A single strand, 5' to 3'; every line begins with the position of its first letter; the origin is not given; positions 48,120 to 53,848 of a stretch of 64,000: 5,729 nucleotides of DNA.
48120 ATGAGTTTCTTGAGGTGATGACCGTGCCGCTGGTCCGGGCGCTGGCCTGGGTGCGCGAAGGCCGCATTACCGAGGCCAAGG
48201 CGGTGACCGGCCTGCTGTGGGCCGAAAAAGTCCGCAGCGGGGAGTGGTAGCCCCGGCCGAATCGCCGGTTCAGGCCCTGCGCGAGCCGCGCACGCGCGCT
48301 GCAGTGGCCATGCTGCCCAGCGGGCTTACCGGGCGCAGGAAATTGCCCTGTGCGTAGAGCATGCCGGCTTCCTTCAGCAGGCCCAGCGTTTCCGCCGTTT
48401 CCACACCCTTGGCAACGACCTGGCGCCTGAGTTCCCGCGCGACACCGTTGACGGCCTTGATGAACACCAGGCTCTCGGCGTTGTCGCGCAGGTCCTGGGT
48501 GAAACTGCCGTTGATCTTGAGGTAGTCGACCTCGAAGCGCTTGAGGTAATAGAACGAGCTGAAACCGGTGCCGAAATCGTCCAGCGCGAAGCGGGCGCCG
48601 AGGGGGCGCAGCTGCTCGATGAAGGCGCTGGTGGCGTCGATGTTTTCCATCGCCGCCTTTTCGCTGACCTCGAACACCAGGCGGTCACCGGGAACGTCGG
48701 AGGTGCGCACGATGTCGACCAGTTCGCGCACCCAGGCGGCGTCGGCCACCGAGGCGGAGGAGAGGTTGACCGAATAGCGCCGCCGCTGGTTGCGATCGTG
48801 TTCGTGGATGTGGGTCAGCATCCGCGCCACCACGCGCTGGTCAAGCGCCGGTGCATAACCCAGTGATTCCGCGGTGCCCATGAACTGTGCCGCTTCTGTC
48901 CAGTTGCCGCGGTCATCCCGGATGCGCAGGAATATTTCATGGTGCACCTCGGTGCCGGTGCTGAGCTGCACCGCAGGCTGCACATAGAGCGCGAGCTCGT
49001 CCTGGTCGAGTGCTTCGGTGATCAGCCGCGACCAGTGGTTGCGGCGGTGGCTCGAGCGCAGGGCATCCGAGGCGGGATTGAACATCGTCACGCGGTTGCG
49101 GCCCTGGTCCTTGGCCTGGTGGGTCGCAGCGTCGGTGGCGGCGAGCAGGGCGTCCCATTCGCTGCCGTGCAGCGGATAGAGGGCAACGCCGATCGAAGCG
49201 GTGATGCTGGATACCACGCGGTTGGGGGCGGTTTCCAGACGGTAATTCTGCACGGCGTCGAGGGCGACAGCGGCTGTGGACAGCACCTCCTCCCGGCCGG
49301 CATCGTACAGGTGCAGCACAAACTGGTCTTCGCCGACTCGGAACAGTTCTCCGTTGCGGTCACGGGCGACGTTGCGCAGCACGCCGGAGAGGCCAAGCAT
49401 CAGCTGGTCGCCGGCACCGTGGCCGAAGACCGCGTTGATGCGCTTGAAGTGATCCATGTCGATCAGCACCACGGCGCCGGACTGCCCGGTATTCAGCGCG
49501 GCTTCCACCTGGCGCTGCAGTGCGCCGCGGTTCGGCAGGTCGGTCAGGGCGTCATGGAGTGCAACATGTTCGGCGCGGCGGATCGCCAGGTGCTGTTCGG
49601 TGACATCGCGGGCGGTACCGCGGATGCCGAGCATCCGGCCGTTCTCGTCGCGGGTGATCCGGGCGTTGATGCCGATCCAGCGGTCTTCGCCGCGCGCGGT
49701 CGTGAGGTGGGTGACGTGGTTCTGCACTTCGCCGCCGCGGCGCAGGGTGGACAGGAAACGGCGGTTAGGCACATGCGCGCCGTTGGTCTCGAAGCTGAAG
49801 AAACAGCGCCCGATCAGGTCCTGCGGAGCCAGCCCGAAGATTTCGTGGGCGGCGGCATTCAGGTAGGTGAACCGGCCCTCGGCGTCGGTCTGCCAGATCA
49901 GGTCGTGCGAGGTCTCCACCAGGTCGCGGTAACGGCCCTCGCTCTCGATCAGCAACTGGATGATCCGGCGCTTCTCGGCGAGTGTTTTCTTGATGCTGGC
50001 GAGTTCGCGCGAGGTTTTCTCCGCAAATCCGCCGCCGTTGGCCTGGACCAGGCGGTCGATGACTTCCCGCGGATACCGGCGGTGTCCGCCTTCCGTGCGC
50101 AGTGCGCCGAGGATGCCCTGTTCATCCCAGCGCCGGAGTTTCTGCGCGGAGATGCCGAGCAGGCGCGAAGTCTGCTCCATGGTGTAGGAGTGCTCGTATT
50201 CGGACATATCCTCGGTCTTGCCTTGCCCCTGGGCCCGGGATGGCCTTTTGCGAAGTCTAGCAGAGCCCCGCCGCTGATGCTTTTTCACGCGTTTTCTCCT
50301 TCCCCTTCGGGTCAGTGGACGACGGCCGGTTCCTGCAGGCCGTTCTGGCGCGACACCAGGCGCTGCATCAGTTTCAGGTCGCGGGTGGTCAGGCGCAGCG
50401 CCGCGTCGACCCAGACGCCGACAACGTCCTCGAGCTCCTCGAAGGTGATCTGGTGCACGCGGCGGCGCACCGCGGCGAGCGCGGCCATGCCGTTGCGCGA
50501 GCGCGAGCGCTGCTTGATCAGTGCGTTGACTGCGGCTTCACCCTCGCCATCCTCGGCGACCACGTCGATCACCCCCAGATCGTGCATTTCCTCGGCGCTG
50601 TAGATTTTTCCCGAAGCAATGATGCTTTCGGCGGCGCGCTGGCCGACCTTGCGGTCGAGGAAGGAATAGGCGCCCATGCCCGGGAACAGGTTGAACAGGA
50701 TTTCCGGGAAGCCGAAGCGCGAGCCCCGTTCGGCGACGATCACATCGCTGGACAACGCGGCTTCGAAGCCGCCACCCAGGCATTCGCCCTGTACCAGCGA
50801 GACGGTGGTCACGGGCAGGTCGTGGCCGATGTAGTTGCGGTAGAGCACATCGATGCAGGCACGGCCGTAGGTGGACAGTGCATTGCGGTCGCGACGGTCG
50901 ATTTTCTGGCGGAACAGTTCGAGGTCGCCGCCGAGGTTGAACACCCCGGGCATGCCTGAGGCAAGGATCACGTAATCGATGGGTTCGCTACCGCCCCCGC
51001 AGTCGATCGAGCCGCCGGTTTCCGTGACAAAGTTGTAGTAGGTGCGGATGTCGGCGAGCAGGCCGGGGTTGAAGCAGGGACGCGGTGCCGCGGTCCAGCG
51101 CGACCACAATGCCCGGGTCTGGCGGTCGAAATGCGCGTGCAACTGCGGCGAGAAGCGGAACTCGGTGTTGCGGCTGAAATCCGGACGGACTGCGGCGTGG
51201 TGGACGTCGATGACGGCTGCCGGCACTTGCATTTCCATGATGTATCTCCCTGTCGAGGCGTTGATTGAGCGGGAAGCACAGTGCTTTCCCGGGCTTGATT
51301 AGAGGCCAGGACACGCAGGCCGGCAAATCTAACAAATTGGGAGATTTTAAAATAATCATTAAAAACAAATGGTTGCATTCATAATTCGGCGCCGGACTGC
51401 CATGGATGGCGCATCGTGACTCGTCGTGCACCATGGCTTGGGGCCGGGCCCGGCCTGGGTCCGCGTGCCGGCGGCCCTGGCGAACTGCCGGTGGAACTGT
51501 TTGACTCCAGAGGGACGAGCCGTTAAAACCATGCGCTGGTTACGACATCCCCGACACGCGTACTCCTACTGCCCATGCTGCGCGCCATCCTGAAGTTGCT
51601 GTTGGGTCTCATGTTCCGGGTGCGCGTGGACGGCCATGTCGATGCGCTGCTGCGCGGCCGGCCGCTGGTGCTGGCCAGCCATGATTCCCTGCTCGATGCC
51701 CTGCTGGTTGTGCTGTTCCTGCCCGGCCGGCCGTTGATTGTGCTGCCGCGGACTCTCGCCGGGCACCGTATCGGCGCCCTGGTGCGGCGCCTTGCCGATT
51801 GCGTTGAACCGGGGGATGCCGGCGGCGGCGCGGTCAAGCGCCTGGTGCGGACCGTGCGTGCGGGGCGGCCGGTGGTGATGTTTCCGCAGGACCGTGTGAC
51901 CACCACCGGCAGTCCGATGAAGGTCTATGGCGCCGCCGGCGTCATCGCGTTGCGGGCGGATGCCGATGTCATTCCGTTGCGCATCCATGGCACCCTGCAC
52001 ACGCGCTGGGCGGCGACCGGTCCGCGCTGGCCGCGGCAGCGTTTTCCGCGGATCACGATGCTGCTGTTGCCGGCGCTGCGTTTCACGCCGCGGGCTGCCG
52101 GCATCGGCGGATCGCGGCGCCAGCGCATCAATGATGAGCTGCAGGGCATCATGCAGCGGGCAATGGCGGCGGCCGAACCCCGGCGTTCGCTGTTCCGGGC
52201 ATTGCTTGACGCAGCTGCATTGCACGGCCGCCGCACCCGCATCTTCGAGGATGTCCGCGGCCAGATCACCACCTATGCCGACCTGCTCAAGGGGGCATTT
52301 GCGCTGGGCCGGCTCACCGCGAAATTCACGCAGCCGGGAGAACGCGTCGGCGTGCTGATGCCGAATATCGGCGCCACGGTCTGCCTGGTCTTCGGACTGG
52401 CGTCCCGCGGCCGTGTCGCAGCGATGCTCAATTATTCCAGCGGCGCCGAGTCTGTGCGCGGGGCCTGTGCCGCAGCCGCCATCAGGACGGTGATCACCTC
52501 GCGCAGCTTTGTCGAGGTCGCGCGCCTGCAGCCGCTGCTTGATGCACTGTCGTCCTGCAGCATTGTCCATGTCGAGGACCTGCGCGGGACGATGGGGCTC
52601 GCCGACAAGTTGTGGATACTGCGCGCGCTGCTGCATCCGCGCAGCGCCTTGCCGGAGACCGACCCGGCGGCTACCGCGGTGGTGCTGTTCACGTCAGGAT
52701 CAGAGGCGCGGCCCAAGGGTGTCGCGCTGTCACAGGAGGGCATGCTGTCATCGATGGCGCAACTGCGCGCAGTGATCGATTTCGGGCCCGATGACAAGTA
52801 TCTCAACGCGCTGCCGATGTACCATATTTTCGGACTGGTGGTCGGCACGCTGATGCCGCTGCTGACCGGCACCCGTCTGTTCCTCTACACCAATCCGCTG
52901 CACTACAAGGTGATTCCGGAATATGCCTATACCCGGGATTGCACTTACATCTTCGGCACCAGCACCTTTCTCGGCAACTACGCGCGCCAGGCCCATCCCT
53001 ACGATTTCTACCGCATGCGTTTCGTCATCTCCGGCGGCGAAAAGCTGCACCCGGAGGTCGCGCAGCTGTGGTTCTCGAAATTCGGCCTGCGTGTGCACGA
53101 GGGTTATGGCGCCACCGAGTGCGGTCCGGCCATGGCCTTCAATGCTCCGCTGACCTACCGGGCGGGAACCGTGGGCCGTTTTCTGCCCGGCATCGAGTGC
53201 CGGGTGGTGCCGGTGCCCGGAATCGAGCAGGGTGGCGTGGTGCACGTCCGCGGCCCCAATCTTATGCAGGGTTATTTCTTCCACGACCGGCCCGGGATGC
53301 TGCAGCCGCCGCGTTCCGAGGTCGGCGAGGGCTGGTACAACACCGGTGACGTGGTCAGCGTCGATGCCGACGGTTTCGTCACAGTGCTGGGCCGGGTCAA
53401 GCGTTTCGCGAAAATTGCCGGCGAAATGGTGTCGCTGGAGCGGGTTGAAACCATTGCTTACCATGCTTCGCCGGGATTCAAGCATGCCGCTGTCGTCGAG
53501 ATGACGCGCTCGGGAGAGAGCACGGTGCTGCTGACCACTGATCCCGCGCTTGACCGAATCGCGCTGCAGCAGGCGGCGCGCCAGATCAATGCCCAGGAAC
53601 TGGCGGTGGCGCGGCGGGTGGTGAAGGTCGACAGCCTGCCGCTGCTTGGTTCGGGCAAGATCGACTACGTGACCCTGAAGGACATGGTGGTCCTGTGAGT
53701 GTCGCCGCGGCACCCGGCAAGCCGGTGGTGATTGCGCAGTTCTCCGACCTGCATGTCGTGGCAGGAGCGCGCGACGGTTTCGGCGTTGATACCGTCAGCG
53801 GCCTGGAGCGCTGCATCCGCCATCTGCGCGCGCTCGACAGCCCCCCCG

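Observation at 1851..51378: Family of near-identical AT-rich boxes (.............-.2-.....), in both intergenic and coding DNA of a high-GC genome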

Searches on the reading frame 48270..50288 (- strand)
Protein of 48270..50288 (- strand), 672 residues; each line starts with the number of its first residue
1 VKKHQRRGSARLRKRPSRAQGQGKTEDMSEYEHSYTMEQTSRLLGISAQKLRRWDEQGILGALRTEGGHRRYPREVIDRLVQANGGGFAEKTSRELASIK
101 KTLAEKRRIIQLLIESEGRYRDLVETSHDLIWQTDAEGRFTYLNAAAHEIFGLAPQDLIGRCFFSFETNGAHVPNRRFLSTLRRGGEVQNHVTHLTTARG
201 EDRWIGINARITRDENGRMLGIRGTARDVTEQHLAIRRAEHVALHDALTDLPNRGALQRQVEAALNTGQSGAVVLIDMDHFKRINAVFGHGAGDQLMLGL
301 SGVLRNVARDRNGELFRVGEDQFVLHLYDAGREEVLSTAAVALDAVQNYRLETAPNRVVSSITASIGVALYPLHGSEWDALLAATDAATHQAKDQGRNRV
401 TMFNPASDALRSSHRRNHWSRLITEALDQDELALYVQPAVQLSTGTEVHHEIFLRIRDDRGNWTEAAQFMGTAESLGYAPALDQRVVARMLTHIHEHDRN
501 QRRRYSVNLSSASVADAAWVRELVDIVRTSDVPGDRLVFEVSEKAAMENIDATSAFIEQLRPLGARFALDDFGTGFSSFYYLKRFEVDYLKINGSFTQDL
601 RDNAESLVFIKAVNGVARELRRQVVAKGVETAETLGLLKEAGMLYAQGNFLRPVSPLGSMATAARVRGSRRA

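Call 48: search_protein_families(library=pfam, proteins=[window:48270-50288:-])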
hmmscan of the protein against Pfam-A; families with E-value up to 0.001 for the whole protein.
window:48270-50288:- (672 aa): 10 families
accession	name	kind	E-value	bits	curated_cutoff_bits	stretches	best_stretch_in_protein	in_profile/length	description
PF00563.25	EAL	-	1.1e-57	195.6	31.3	1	423-651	4-233/236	EAL domain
PF00990.26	GGDEF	-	8.7e-33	113.8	23.8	1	243-399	1-161/161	Diguanylate cyclase, GGDEF domain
PF00989.32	PAS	-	2.6e-17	63.3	22.6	1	119-229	2-113/113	PAS fold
PF08448.16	PAS_4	-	4.3e-17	62.8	23.1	1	125-233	2-109/110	PAS fold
PF13426.13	PAS_9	-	1.7e-10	41.6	27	1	131-231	4-103/103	PAS domain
PF00376.29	MerR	-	4e-09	36.6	28.2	1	36-72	1-38/38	MerR family regulatory protein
PF13411.12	MerR_1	-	9.4e-09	35.7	21.6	1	35-81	1-47/69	MerR HTH family regulatory protein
PF12728.13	HTH_17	-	9.9e-08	32.6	27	1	35-84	2-50/51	Helix-turn-helix domain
PF13188.13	PAS_8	-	1.4e-07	31.6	21.8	1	119-166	2-50/65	PAS domain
PF08447.18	PAS_3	-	2.7e-05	24.8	25.6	0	141-226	2-89/89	PAS fold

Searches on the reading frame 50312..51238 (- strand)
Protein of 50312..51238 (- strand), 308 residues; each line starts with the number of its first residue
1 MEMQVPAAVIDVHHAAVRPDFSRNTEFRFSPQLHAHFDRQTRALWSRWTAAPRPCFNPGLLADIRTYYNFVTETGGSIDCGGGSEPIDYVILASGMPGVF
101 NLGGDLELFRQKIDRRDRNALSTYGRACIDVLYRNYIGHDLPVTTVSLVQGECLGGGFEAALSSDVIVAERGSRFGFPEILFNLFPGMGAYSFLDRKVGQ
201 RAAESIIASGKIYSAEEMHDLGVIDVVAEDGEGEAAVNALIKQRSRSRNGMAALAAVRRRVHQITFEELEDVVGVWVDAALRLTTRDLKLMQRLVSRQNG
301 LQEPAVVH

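Call 11: search_protein_families(library=pfam, proteins=[window:50312-51238:-])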
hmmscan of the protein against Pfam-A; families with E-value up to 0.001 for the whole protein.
window:50312-51238:- (308 aa): 2 families
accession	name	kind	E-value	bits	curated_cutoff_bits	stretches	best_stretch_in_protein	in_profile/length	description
PF00378.25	ECH_1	-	9.9e-24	84.5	27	1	88-254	42-201/251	Enoyl-CoA hydratase/isomerase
PF16113.10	ECH_2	-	3.8e-13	50.1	27.2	1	86-259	35-204/335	Enoyl-CoA hydratase/isomerase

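Call 37: find_homologous_proteins(query=window:50312-51238:-, max_evalue=1e-60)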
Query window:50312-51238:- (308 aa): 7477 proteins with E <= 1e-60 among 8000 candidates; the best 120 are listed.
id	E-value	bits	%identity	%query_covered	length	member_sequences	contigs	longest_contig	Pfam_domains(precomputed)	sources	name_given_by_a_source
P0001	2.3e-182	623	89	100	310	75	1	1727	PF00378.26,PF16113.11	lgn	-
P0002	4.7e-182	622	88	100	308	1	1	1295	PF00378.26,PF16113.11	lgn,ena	-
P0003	1.4e-179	614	87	100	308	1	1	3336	PF00378.26,PF16113.11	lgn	-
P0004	2.6e-179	613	89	100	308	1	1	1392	PF00378.26,PF16113.11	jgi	jgi:DSF synthase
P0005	5.0e-179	612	87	100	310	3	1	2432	PF00378.26,PF16113.11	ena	-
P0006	6.2e-179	612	89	100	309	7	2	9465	PF00378.26,PF16113.11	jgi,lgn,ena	-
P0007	9.3e-179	611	87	100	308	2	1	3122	PF00378.26,PF16113.11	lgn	-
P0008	1.3e-178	610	87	100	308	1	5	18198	PF00378.26,PF16113.11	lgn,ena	-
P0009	2.7e-178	609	88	100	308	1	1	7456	PF00378.26,PF16113.11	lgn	-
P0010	3.3e-178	609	87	100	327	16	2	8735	PF00378.26,PF16113.11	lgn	-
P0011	4.7e-178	609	87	100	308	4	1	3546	PF00378.26,PF16113.11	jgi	jgi:DSF synthase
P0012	6.7e-178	608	87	100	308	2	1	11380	PF00378.26,PF16113.11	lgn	-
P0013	6.8e-178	608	87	100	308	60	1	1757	PF00378.26,PF16113.11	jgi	-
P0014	6.1e-177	605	86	100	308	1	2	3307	PF00378.26,PF16113.11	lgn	-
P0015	2.4e-176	603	87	100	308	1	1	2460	PF00378.26,PF16113.11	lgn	-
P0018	4.1e-175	599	86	100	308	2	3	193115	PF00378.26,PF16113.11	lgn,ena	-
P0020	1.2e-174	597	86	100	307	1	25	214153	PF00378.26,PF16113.11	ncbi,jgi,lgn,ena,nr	ncbi:MAG: crotonase/enoyl-CoA hydratase family protein [Burkholderiales bacterium]|nr:crotonase/enoy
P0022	2.0e-174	597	84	100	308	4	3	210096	PF00378.26,PF16113.11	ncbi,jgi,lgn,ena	-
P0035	2.3e-149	514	72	100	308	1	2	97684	PF00378.26,PF16113.11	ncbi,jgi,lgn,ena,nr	ncbi:MAG TPA: crotonase/enoyl-CoA hydratase family protein [Burkholderiales bacterium]|nr:crotonase/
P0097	2.5e-145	501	72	100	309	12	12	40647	PF00378.26,PF16113.11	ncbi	ncbi:MAG: crotonase/enoyl-CoA hydratase family protein [Burkholderiales bacterium]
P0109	5.5e-145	500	71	100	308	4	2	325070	PF00378.26,PF16113.11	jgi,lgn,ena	-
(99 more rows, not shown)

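Call 38: find_encoding_contigs(protein=P0020, flank=10000, max_places=2)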
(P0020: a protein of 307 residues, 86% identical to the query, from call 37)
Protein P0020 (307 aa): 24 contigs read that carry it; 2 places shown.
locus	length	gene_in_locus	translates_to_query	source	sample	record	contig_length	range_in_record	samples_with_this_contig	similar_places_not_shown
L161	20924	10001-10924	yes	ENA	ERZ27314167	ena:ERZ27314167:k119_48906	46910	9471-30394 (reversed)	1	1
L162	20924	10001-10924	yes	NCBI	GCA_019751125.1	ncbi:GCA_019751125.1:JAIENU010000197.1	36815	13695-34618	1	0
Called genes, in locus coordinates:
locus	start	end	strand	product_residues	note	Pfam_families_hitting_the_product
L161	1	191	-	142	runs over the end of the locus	PF01220:DHquinase_II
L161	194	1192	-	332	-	PF03401:TctC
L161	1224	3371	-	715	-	PF20256:MoCoBD_2, PF01315:Ald_Xan_dh_C (weak), PF02738:MoCoBD_1, PF20256:MoCoBD_2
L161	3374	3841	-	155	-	PF00111:Fer2, PF13085:Fer2_3 (weak), PF01799:Fer2_2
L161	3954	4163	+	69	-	PF04325:DUF465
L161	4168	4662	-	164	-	PF02600:DsbB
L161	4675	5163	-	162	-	PF20349:DUF6644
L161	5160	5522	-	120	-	PF19649:DUF6152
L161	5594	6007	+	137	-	PF00472:RF-1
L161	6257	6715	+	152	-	PF01322:Cytochrom_C_2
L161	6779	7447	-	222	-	PF01292:Ni_hydr_CYTB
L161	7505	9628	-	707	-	PF01553:Acyltransferase, PF00501:AMP-binding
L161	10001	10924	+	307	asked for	PF16113:ECH_2, PF00378:ECH_1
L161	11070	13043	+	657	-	PF00376:MerR, PF12728:HTH_17, PF13411:MerR_1, PF00989:PAS, PF08448:PAS_4, PF13426:PAS_9, PF00990:GGDEF, PF00563:EAL, +1 more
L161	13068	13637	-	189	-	PF28549:NDPSase_N, PF00293:NUDIX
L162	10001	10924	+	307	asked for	PF16113:ECH_2, PF00378:ECH_1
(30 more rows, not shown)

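Call 39: find_encoding_contigs(protein=P0018, flank=10000, max_places=2)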
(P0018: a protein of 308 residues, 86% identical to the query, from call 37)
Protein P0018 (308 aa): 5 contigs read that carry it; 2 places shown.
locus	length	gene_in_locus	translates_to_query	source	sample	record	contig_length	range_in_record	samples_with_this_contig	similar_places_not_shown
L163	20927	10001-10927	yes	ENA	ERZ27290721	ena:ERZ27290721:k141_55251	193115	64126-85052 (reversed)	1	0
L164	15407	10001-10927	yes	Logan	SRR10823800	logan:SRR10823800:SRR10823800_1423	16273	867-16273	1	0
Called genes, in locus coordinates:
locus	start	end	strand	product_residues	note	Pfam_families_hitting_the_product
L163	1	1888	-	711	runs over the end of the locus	PF20256:MoCoBD_2, PF01315:Ald_Xan_dh_C (weak), PF02738:MoCoBD_1, PF20256:MoCoBD_2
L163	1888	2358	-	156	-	PF00111:Fer2, PF13085:Fer2_3 (weak), PF01799:Fer2_2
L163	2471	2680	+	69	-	PF04325:DUF465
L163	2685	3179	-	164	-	PF02600:DsbB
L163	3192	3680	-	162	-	PF20349:DUF6644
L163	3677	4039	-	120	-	PF19649:DUF6152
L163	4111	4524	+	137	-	PF00472:RF-1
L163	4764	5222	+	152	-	PF01322:Cytochrom_C_2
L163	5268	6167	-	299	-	PF00126:HTH_1, PF03466:LysR_substrate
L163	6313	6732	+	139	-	-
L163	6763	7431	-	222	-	PF01292:Ni_hydr_CYTB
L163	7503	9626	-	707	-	PF01553:Acyltransferase, PF00501:AMP-binding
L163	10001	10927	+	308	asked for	PF16113:ECH_2, PF00378:ECH_1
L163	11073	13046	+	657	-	PF00376:MerR, PF12728:HTH_17, PF13411:MerR_1, PF00989:PAS, PF08448:PAS_4, PF13426:PAS_9, PF00990:GGDEF, PF00563:EAL, +1 more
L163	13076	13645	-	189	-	PF28549:NDPSase_N, PF00293:NUDIX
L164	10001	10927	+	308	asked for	PF16113:ECH_2, PF00378:ECH_1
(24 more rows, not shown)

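Call 40: find_encoding_contigs(protein=P0022, flank=10000, max_places=2)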
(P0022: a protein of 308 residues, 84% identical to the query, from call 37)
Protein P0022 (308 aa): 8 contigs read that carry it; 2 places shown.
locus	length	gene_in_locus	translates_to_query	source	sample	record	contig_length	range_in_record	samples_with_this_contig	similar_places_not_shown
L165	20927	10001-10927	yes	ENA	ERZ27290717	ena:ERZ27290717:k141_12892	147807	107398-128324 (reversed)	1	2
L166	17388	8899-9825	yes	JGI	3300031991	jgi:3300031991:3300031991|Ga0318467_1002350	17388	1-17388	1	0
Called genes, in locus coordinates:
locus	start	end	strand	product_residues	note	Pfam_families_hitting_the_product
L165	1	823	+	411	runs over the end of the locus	PF13439:Glyco_transf_4, PF13579:Glyco_trans_4_4, PF20706:GT4-conflict (weak), PF00534:Glycos_transf_1, PF13692:Glyco_trans_1_4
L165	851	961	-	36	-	-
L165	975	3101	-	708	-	PF20256:MoCoBD_2, PF01315:Ald_Xan_dh_C, PF02738:MoCoBD_1, PF20256:MoCoBD_2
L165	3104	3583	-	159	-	PF00111:Fer2, PF13085:Fer2_3 (weak), PF01799:Fer2_2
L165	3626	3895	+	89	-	PF04325:DUF465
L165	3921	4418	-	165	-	PF02600:DsbB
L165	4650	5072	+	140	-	PF00472:RF-1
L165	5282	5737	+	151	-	PF01322:Cytochrom_C_2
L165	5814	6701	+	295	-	PF00034:Cytochrom_C, PF13442:Cytochrome_CBB3 (faint), PF00034:Cytochrom_C (weak)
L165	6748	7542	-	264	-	PF00149:Metallophos, PF12850:Metallophos_2 (faint)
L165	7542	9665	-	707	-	PF01553:Acyltransferase, PF00501:AMP-binding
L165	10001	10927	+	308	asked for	PF16113:ECH_2, PF00378:ECH_1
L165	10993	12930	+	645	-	PF00376:MerR, PF12728:HTH_17, PF13411:MerR_1, PF00989:PAS, PF08448:PAS_4, PF13426:PAS_9, PF00990:GGDEF, PF00563:EAL, +1 more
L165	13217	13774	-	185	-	PF28549:NDPSase_N, PF00293:NUDIX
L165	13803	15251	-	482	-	PF00361:Proton_antipo_M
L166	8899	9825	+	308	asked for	PF16113:ECH_2, PF00378:ECH_1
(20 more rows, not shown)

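Call 50: find_encoding_contigs(protein=P0035, flank=3000, max_places=1)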
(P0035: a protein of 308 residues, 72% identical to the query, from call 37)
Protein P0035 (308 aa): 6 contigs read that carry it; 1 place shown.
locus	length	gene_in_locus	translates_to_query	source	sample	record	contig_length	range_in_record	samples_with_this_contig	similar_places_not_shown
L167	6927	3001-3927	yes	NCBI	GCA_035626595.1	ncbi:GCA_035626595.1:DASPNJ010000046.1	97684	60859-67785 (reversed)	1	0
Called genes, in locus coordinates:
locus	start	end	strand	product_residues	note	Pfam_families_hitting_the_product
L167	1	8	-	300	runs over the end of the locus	PF13442:Cytochrome_CBB3 (faint), PF00034:Cytochrom_C (weak)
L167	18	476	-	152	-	PF01322:Cytochrom_C_2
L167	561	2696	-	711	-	PF01553:Acyltransferase, PF00501:AMP-binding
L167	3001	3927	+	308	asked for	PF00378:ECH_1, PF16113:ECH_2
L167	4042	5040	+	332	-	PF00376:MerR, PF12728:HTH_17 (weak), PF13411:MerR_1, PF00989:PAS, PF13188:PAS_8, PF08448:PAS_4, PF13426:PAS_9, PF00990:GGDEF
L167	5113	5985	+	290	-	PF00563:EAL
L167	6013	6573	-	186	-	PF28549:NDPSase_N, PF00293:NUDIX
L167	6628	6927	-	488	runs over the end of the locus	PF00361:Proton_antipo_M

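Call 51: find_encoding_contigs(protein=P0109, flank=3000, max_places=1)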
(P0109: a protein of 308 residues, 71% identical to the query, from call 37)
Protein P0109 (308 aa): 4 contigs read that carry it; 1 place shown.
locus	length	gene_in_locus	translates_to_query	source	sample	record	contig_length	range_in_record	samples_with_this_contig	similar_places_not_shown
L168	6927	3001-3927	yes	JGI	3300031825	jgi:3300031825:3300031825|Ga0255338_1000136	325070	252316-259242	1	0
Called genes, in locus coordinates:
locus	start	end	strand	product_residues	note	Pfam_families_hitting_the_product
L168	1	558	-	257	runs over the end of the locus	PF00149:Metallophos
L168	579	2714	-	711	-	PF01553:Acyltransferase, PF00501:AMP-binding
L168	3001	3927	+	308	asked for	PF16113:ECH_2, PF00378:ECH_1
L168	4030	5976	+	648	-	PF00376:MerR, PF13411:MerR_1, PF00989:PAS, PF08448:PAS_4, PF13188:PAS_8, PF13426:PAS_9, PF00990:GGDEF, PF00563:EAL, +1 more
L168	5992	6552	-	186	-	PF28549:NDPSase_N, PF00293:NUDIX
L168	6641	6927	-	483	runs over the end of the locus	PF00361:Proton_antipo_M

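Call 52: find_encoding_contigs(protein=P0097, flank=3000, max_places=1)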
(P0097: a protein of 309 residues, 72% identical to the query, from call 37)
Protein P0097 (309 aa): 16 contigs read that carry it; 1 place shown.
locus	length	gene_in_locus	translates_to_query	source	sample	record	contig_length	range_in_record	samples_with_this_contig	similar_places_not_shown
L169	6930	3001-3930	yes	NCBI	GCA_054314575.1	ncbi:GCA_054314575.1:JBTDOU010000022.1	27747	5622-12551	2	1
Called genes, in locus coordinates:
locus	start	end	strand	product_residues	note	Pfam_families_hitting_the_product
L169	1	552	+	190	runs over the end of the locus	PF04264:YceI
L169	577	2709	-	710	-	PF01553:Acyltransferase, PF00501:AMP-binding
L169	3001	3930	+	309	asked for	PF16113:ECH_2, PF00378:ECH_1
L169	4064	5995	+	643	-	PF00376:MerR, PF12728:HTH_17 (weak), PF13411:MerR_1, PF00989:PAS, PF08448:PAS_4, PF13426:PAS_9, PF00990:GGDEF, PF00563:EAL, +1 more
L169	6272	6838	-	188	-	PF28549:NDPSase_N, PF00293:NUDIX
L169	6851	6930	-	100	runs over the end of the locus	PF10993:DUF2818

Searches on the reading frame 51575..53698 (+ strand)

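Call 11: search_protein_families(library=pfam, proteins=[window:51575-53698:+])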
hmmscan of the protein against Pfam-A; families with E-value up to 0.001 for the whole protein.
window:51575-53698:+ (707 aa): 2 families
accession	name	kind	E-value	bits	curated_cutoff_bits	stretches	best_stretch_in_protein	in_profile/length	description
PF00501.34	AMP-binding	-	2.1e-59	201.7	29.9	1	214-568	5-384/384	AMP-binding enzyme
PF01553.26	Acyltransferase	-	4e-06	27.1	23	1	27-137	13-131/132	Acyltransferase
